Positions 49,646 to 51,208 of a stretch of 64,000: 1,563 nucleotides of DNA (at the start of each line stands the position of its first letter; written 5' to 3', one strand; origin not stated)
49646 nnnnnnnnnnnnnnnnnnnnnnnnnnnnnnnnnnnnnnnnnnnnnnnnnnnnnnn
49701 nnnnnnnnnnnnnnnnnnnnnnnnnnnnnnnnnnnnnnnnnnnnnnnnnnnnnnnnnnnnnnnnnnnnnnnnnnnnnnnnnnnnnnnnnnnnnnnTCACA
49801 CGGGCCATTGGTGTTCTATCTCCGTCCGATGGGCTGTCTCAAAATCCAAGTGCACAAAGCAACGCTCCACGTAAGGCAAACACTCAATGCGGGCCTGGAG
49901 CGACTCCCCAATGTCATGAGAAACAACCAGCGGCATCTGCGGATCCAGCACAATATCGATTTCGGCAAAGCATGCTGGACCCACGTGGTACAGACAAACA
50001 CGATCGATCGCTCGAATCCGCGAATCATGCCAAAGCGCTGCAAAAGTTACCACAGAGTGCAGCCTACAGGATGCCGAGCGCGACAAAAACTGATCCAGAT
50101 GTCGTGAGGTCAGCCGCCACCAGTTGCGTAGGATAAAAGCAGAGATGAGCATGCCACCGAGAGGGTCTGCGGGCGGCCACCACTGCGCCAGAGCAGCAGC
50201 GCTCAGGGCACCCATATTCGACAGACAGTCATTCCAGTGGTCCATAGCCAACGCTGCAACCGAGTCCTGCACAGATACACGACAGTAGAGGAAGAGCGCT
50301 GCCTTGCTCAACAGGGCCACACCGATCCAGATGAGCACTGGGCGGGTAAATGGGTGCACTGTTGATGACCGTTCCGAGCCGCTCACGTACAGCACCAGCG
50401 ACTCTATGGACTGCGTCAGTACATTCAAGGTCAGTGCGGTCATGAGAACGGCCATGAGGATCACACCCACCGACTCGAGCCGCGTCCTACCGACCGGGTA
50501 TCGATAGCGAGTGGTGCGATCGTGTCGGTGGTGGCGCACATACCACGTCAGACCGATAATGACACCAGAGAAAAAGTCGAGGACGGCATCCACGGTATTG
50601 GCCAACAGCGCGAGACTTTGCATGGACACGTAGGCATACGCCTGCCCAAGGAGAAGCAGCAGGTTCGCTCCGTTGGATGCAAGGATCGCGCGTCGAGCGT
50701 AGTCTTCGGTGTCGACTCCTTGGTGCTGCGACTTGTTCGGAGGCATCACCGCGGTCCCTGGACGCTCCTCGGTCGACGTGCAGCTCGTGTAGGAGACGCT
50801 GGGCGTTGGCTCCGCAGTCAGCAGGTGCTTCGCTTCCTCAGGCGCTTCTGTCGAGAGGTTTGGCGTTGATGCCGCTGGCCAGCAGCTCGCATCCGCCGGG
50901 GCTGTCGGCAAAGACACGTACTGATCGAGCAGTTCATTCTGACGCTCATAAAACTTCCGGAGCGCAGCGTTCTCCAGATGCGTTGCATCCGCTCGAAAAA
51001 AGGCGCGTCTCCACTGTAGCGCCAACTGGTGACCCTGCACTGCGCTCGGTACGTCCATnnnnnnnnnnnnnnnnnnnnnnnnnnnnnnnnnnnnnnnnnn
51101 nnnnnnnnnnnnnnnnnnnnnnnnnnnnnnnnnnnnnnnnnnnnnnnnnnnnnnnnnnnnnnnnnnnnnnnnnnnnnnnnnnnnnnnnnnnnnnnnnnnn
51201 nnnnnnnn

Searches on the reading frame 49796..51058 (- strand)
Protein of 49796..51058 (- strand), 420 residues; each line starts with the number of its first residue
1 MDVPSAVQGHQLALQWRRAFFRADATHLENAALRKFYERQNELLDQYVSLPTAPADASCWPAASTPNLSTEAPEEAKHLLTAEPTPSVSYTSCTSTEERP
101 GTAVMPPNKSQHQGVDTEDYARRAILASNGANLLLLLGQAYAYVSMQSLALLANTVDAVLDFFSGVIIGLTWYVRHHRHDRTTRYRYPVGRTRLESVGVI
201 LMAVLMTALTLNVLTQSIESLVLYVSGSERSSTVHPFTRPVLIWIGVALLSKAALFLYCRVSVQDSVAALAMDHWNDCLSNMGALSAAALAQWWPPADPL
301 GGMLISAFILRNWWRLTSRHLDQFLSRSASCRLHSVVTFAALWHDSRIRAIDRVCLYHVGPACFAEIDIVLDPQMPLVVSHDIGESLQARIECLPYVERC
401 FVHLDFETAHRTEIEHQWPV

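Call 10: search_protein_families(library=pfam, proteins=[window:49796-51058:-], max_evalue=0.001)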
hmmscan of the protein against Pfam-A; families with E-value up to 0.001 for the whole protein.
window:49796-51058:- (420 aa): 2 families
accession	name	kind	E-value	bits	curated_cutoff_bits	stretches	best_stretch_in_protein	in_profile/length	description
PF01545.26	Cation_efflux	-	5.8e-23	82.1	26.6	1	127-319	3-192/198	Cation efflux family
PF16916.11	ZT_dimer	-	0.00077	19.9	26.7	0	347-405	18-76/78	Dimerisation domain of Zinc Transporter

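Call 12: find_encoding_contigs(protein=window:49796-51058:-, flank=10000, max_places=6)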
Protein window:49796-51058:- (420 aa): no gene with exactly this product is on record in the collection.
